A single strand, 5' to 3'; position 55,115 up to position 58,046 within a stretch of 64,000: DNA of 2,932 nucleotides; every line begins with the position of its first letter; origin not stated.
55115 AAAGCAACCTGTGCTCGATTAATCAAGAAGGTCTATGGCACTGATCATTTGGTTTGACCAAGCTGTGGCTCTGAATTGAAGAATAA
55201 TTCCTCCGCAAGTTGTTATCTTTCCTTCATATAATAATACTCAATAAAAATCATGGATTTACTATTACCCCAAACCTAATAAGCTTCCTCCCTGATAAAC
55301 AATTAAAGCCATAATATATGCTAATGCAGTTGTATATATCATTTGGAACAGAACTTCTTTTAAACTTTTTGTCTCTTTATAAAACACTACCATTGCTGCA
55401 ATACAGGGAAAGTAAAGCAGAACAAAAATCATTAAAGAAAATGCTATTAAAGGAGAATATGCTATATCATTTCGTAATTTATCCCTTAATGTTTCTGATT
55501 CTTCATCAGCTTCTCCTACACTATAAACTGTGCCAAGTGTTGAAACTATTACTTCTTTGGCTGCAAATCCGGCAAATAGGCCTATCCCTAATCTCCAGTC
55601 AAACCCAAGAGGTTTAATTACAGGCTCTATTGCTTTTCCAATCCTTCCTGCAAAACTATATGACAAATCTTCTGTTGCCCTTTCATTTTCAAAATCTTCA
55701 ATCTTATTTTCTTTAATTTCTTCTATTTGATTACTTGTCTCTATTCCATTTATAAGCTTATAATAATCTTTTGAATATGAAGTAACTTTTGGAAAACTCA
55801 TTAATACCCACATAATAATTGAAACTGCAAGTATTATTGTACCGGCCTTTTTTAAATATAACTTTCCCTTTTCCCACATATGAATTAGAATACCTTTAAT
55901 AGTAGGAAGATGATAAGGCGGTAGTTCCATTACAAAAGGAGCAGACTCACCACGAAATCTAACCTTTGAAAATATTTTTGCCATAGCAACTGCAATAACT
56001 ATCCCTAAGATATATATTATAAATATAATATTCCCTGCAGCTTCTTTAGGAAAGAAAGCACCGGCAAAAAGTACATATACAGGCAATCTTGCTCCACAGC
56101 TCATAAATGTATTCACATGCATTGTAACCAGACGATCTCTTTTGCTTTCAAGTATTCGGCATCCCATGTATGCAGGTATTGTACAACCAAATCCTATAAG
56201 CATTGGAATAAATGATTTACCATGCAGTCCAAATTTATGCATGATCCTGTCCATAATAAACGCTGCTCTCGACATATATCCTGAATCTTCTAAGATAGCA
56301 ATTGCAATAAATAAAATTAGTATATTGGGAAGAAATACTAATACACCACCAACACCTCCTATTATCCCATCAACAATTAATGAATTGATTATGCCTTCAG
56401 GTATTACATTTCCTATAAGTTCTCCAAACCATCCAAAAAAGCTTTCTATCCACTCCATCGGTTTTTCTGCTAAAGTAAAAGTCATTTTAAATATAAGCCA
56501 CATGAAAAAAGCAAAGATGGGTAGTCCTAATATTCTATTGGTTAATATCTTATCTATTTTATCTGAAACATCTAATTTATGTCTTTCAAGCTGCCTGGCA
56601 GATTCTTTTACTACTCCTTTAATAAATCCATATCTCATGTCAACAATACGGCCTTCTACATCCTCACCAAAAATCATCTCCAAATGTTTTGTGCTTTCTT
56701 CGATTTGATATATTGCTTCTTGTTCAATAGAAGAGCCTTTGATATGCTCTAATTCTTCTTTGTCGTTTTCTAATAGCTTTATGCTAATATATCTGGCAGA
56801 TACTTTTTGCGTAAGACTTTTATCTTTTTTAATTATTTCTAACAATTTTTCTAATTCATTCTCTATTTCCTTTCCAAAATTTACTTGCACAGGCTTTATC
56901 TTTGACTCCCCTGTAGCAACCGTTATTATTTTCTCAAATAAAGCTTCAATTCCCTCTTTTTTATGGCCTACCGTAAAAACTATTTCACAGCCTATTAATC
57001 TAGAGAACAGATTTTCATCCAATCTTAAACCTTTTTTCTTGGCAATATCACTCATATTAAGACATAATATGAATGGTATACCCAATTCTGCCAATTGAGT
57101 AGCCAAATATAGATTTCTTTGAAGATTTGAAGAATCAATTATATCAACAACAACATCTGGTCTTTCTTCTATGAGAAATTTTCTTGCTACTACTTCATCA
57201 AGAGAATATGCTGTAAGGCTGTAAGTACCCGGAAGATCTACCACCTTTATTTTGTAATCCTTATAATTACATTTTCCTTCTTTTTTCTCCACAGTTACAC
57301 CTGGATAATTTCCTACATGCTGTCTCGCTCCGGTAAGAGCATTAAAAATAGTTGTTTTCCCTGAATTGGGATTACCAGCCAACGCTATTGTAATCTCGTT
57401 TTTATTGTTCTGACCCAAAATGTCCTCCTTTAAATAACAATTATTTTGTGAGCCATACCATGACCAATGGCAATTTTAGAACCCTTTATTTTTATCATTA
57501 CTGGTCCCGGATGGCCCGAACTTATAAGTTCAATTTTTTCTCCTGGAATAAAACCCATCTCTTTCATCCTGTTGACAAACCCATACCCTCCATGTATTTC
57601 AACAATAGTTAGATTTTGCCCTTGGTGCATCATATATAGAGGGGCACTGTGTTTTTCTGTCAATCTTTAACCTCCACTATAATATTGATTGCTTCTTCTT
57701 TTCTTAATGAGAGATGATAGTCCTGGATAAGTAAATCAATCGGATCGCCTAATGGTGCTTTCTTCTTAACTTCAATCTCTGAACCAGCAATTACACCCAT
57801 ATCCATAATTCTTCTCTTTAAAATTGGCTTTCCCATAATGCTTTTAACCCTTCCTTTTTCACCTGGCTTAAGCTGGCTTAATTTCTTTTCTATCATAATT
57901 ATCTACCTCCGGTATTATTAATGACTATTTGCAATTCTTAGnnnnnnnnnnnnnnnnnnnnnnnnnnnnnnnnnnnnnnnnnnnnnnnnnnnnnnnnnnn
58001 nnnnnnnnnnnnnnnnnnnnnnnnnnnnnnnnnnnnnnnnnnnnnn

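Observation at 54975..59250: Very AT-rich DtxR-feoA-feoA-feoB iron-uptake island bracketed by a ~90-bp direct repeat that is part of IS91 remnants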

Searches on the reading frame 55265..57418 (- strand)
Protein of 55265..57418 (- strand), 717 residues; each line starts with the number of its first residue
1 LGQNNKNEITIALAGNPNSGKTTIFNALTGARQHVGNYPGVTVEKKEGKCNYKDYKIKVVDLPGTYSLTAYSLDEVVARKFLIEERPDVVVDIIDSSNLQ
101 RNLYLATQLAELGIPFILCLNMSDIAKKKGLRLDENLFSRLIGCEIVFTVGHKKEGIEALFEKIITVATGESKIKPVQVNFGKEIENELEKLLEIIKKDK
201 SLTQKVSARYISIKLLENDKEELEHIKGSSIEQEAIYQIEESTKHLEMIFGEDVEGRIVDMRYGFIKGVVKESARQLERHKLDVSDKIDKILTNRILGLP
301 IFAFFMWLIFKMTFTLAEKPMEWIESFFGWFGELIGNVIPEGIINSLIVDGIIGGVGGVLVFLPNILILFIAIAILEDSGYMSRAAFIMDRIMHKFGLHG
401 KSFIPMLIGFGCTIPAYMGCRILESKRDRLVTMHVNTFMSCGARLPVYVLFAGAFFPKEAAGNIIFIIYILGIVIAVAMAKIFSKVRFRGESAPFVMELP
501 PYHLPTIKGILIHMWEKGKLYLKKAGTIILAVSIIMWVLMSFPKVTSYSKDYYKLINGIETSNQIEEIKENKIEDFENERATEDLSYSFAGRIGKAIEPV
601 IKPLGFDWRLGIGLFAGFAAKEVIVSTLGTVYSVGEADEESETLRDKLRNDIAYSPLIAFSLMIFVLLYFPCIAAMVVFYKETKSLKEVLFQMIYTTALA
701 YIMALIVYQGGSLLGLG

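Call 10: search_protein_families(library=pfam, proteins=[window:55265-57418:-], max_evalue=0.01)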
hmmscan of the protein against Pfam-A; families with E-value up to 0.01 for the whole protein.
window:55265-57418:- (717 aa): 8 families
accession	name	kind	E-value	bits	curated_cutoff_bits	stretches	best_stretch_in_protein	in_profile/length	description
PF02421.24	FeoB_N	-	1.8e-65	219.6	27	1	9-164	1-156/156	Ferrous iron transport protein B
PF07670.19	Gate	-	4.7e-46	156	29.6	2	359-455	1-104/104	Nucleoside recognition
PF07664.17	FeoB_C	-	7.6e-23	80.4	26.6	1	465-517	1-54/54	Ferrous iron transport protein B C terminus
PF01926.29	MMR_HSR1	-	4.9e-22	78.6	21.9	1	10-121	1-112/113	50S ribosome-binding GTPase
PF17910.6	FeoB_Cyto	-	4.3e-19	69.2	23.4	1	181-273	1-88/90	FeoB cytosolic helical domain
PF09439.16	SRPRB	-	3.8e-07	30.1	25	1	8-103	3-89/178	Signal recognition particle receptor beta subunit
PF00009.33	GTP_EFTU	-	2.1e-05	24.7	26.5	1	38-167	52-185/188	Elongation factor Tu GTP binding domain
PF00025.27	Arf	-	0.0032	17.4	22.3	1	5-71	11-74/174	ADP-ribosylation factor family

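Call 12: find_encoding_contigs(protein=window:55265-57418:-, flank=10000, max_places=6)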
Protein window:55265-57418:- (717 aa): 1 contig read that carries it; 1 place shown.
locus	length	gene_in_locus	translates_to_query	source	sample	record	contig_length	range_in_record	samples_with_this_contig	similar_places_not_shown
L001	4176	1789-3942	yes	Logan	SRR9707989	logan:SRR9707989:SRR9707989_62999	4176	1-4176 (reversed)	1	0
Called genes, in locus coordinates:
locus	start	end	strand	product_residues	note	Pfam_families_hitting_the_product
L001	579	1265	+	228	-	PF01325:Fe_dep_repress, PF02742:Fe_dep_repr_C, PF04023:FeoA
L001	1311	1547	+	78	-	PF04023:FeoA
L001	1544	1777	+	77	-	PF04023:FeoA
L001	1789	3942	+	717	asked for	PF00009:GTP_EFTU (faint), PF01926:MMR_HSR1, PF02421:FeoB_N, PF09439:SRPRB (weak), PF17910:FeoB_Cyto, PF07670:Gate, PF07664:FeoB_C, PF07670:Gate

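Call 21: search_protein_families(library=ncbifam, proteins=[window:55265-57418:-], max_evalue=1)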
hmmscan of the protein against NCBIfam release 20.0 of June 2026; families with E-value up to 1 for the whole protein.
window:55265-57418:- (717 aa): 27 families (the best 25 are shown)
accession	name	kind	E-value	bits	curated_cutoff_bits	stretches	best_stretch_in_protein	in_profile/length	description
TIGR00437.1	feoB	equivalog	7.3e-197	655.7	315.65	1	15-682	1-594/594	ferrous iron transport protein B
NF007105.0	PRK09554.1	equivalog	3.3e-156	521.6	683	3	8-542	3-532/772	Fe(2+) transporter permease subunit FeoB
TIGR03594.1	GTPase_EngA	equivalog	4.2e-16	59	306.7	1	10-173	2-165/432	ribosome biogenesis GTPase Der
TIGR00231.1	small_GTP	domain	6.5e-14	52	42.5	1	7-164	2-162/164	GTP-binding protein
NF000908.1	PRK00089.1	equivalog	2.4e-10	40.2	237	1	10-168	5-167/291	GTPase Era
TIGR00450.1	mnmE_trmE_thdF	equivalog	7.3e-10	38.5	252.6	1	5-233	206-432/446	tRNA uridine-5-carboxymethylaminomethyl(34) synthesis GTPase MnmE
NF003255.0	PRK04213.1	equivalog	1e-08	34.7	164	1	4-64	5-61/204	GTP-binding protein EngB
TIGR03918.1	GTP_HydF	equivalog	1.6e-08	33.8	325.55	1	6-173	5-172/392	[FeFe] hydrogenase H-cluster maturation GTPase HydF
NF002828.0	PRK03003.1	equivalog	6.8e-08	31.5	631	1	5-129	37-164/477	ribosome biogenesis GTPase Der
TIGR02729.1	Obg_CgtA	equivalog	1.1e-07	31.2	280.25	1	11-166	160-326/329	Obg family GTPase CgtA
NF007171.0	PRK09602.1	subfamily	1.4e-07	30.7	387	1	8-49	2-43/397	YchF-related putative GTPase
NF008956.1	PRK12299.1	equivalog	1.7e-07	30.6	300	1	11-166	161-323/327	GTPase ObgE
NF008955.0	PRK12297.1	equivalog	4.9e-07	29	406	1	11-169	162-329/429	GTPase ObgE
TIGR00436.1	era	equivalog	8.3e-07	28.6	116.25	1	10-130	2-124/270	GTPase Era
TIGR03596.1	GTPase_YlqF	equivalog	9e-07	28.5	208.2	1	6-65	116-173/276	ribosome biogenesis GTPase YlqF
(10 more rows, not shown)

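Call 29: find_homologous_proteins(query=window:55265-57418:-, max_evalue=1e-50)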
Query window:55265-57418:- (717 aa): 8000 proteins with E <= 1e-50 among 8000 candidates; the best 120 are listed.
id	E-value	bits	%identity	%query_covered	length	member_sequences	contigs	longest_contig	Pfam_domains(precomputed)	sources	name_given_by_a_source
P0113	0.0e+0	1588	100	100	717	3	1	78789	PF01926.30,PF07664.18,PF09439.17,PF02421.25,PF00009.34,PF17910.7,PF07670.20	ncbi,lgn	-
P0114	0.0e+0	1216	87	88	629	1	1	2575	PF07664.18,PF02421.25,PF17910.7,PF07670.20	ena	-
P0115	0.0e+0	1146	70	99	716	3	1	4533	PF01926.30,PF07664.18,PF02421.25,PF00009.34,PF17910.7,PF07670.20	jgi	jgi:ferrous iron transport protein B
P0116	0.0e+0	1103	68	79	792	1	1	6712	PF01926.30,PF07664.18,PF09439.17,PF02421.25,PF17910.7,PF07670.20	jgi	jgi:ferrous iron transport protein B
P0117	0.0e+0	1094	66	100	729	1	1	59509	PF01926.30,PF07664.18,PF02421.25,PF17910.7,PF07670.20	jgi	jgi:ferrous iron transport protein B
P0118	0.0e+0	1085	66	100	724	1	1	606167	PF01926.30,PF07664.18,PF02421.25,PF17910.7,PF07670.20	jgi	jgi:ferrous iron transport protein B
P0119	0.0e+0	1058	64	99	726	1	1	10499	PF01926.30,PF07664.18,PF02421.25,PF17910.7,PF07670.20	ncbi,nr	ncbi:MAG: ferrous iron transport protein B [bacterium]|nr:ferrous iron transport protein B [bacteriu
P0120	0.0e+0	1051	64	99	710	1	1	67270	PF01926.30,PF07664.18,PF02421.25,PF17910.7,PF07670.20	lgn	-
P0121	1.6e-289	980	60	99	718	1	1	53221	PF01926.30,PF07664.18,PF09439.17,PF02421.25,PF00009.34,PF17910.7,PF07670.20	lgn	-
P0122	1.7e-284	964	59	99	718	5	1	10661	PF01926.30,PF07664.18,PF09439.17,PF02421.25,PF17910.7,PF07670.20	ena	-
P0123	5.9e-284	962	57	99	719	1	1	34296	PF01926.30,PF07664.18,PF09439.17,PF02421.25,PF17910.7,PF07670.20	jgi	-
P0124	2.1e-283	960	60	99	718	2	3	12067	PF01926.30,PF07664.18,PF09439.17,PF02421.25,PF17910.7,PF07670.20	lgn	-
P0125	7.4e-283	958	58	100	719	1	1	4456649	PF01926.30,PF07664.18,PF09439.17,PF02421.25,PF00009.34,PF17910.7,PF07670.20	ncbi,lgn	ncbi:MAG: ferrous iron transport protein B [Candidatus Zixiibacteriota bacterium]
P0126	4.0e-281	952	59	99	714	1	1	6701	PF01926.30,PF07664.18,PF09439.17,PF02421.25,PF00009.34,PF17910.7,PF07670.20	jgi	jgi:ferrous iron transport protein B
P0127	9.3e-280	948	57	99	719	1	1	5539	PF01926.30,PF07664.18,PF09439.17,PF02421.25,PF00009.34,PF17910.7,PF07670.20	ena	-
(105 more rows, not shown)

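Call 30: find_encoding_contigs(protein=P0114, flank=10000, max_places=3)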
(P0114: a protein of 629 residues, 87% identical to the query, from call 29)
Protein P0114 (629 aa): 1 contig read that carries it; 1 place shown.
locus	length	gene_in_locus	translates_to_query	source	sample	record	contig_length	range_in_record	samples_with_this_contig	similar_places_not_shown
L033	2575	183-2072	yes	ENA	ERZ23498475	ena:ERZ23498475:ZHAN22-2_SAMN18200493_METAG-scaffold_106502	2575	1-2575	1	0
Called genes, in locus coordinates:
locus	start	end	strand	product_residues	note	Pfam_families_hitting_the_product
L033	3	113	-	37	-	?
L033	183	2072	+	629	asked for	PF02421:FeoB_N, PF17910:FeoB_Cyto, PF07670:Gate, PF07664:FeoB_C, PF07670:Gate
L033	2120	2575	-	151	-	?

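Call 31: find_encoding_contigs(protein=P0115, flank=10000, max_places=3)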
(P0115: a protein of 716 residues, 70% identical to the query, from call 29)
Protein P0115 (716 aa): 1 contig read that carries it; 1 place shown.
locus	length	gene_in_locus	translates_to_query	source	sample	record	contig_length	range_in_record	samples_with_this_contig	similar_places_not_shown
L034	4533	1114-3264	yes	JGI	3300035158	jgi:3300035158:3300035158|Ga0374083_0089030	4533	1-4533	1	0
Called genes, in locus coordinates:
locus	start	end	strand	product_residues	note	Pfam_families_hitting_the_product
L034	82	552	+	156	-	PF01325:Fe_dep_repress, PF02742:Fe_dep_repr_C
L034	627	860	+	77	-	PF04023:FeoA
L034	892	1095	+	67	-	PF04023:FeoA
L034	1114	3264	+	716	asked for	PF00009:GTP_EFTU (faint), PF01926:MMR_HSR1, PF02421:FeoB_N, PF17910:FeoB_Cyto, PF07670:Gate, PF07664:FeoB_C, PF07670:Gate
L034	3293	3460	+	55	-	-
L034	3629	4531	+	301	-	?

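Call 32: find_encoding_contigs(protein=P0117, flank=10000, max_places=3)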
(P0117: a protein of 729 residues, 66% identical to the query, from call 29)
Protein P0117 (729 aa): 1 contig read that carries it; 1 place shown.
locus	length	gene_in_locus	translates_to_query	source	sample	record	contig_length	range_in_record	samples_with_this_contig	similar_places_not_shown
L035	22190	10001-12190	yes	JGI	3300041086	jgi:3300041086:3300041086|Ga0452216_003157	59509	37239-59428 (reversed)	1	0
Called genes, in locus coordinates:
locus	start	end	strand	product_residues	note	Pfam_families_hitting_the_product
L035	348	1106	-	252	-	PF03328:HpcH_HpaI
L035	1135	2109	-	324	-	PF02129:Peptidase_S15 (weak), PF00561:Abhydrolase_1, PF12146:Hydrolase_4, PF12697:Abhydrolase_6, PF08386:Abhydrolase_4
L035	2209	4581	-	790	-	PF00072:Response_reg, PF00989:PAS, PF08448:PAS_4, PF00989:PAS, PF08448:PAS_4, PF13188:PAS_8, PF13426:PAS_9, PF08447:PAS_3, +4 more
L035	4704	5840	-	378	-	PF00072:Response_reg, PF01966:HD, PF13487:HD_5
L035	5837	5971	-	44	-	-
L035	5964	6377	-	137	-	PF00072:Response_reg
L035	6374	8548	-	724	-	PF00989:PAS (weak), PF13188:PAS_8 (faint), PF08448:PAS_4, PF00989:PAS, PF08448:PAS_4, PF13426:PAS_9, PF00512:HisKA (weak), PF02518:HATPase_c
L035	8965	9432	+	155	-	PF01475:FUR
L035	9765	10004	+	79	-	PF04023:FeoA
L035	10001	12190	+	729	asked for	PF01926:MMR_HSR1, PF02421:FeoB_N, PF17910:FeoB_Cyto, PF07670:Gate, PF07664:FeoB_C, PF07670:Gate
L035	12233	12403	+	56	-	PF12669:FeoB_associated (weak)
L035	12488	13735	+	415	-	PF04966:OprB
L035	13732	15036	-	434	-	PF12588:PSDC, PF02666:PS_Dcarbxylase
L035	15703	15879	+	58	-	-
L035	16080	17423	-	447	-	PF12708:Pect-lyase_RHGA_epim, PF13229:Beta_helix (weak)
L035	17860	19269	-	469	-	PF00158:Sigma54_activat, PF14532:Sigma54_activ_2, PF07728:AAA_5, PF25601:AAA_lid_14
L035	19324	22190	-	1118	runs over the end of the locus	PF08450:SGL (faint), PF07494:Reg_prop (weak), PF07495:Y_Y_Y, PF00069:Pkinase, PF07714:PK_Tyr_Ser-Thr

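Call 33: find_encoding_contigs(protein=P0118, flank=10000, max_places=3)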
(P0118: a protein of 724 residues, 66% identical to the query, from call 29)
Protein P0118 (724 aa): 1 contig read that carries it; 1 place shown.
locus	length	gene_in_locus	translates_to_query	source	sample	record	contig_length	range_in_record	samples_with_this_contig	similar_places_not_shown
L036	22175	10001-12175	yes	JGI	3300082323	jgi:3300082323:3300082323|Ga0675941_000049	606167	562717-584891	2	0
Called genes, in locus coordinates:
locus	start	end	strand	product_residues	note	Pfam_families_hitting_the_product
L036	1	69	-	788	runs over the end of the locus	PF00072:Response_reg, PF00989:PAS, PF08448:PAS_4, PF08447:PAS_3, PF00989:PAS, PF08448:PAS_4, PF13188:PAS_8, PF13426:PAS_9, +4 more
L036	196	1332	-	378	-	PF00072:Response_reg, PF01966:HD, PF13487:HD_5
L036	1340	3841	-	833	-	PF00072:Response_reg, PF13185:GAF_2, PF00989:PAS, PF08448:PAS_4, PF13426:PAS_9, PF00512:HisKA, PF02518:HATPase_c, PF00072:Response_reg, +3 more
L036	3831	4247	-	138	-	PF00072:Response_reg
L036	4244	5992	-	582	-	PF00512:HisKA (faint), PF08448:PAS_4 (weak), PF13426:PAS_9 (faint), PF00989:PAS, PF02518:HATPase_c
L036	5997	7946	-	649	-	PF17152:CHASE8, PF13596:PAS_10 (faint), PF00989:PAS, PF08448:PAS_4, PF13188:PAS_8 (weak), PF13426:PAS_9, PF00512:HisKA (weak), PF02518:HATPase_c, +1 more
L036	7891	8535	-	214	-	PF13689:DUF4154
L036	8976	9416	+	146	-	PF01475:FUR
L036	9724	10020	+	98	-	PF04023:FeoA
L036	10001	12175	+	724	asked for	PF01926:MMR_HSR1, PF02421:FeoB_N, PF17910:FeoB_Cyto, PF07670:Gate, PF07664:FeoB_C, PF07670:Gate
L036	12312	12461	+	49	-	-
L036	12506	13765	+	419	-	PF04966:OprB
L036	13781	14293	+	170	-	PF03061:4HBT (weak)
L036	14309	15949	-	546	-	-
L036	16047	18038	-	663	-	-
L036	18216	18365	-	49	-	PF28317:Lant_leader_dom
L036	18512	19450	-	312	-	PF00291:PALP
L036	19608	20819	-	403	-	PF00149:Metallophos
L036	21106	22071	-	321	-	PF08240:ADH_N, PF00107:ADH_zinc_N, PF13602:ADH_zinc_N_2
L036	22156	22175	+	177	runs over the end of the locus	PF06078:DUF937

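Call 68: find_encoding_contigs(protein=P0353, flank=10000, max_places=3)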
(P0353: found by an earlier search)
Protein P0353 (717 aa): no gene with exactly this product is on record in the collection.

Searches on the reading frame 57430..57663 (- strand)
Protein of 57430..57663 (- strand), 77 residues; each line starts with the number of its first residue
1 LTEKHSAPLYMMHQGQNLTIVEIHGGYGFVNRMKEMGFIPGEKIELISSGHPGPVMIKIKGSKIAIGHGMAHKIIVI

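Call 10: search_protein_families(library=pfam, proteins=[window:57430-57663:-], max_evalue=0.01)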
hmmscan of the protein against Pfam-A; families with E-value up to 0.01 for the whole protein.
window:57430-57663:- (77 aa): 1 family
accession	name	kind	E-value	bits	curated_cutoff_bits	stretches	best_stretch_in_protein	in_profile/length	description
PF04023.20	FeoA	-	2.8e-18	66.2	23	1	8-76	2-72/74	FeoA domain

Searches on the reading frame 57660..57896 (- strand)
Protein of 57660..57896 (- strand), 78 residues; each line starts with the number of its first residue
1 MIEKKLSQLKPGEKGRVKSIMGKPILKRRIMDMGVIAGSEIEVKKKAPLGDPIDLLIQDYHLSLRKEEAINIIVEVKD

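Call 10: search_protein_families(library=pfam, proteins=[window:57660-57896:-], max_evalue=0.01)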
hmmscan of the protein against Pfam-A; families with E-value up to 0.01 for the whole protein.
window:57660-57896:- (78 aa): 1 family
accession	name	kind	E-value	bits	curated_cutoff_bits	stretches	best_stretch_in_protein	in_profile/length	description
PF04023.20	FeoA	-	7e-22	77.7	23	1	5-75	2-73/74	FeoA domain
